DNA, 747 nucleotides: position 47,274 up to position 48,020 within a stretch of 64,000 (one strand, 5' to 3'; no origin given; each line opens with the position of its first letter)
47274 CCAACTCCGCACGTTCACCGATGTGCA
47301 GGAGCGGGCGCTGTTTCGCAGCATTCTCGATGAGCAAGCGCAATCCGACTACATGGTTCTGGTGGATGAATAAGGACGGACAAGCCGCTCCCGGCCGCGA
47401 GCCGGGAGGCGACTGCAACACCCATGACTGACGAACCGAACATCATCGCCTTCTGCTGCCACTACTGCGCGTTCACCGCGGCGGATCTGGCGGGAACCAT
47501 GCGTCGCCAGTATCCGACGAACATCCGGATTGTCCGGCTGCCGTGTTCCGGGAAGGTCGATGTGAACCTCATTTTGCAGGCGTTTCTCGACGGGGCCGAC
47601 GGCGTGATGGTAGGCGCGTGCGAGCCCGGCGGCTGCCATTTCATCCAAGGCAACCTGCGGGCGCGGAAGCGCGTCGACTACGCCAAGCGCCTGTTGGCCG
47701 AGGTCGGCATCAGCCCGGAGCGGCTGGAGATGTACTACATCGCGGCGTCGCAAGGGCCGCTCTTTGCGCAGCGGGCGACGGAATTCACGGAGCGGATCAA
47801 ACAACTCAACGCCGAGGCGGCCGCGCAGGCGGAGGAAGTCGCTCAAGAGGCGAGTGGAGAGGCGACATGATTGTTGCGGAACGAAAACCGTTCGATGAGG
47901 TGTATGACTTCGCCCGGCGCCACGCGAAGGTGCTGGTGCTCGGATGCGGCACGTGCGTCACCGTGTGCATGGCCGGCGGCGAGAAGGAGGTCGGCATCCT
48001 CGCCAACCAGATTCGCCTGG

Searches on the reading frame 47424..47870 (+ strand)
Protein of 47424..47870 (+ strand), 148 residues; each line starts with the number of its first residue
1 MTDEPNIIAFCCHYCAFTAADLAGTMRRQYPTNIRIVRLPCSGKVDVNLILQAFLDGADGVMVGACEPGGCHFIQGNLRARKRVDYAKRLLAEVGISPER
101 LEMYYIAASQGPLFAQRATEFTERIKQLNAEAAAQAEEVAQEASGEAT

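Call 39: search_protein_families(library=pfam, proteins=[window:47424-47870:+], max_evalue=0.00001)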
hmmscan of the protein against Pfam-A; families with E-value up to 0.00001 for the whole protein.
window:47424-47870:+ (148 aa): 1 family
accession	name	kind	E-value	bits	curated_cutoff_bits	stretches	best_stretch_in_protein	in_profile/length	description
PF02662.21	FlpD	-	1.7e-48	164.1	22.3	1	7-128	1-122/123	Methyl-viologen-reducing hydrogenase, delta subunit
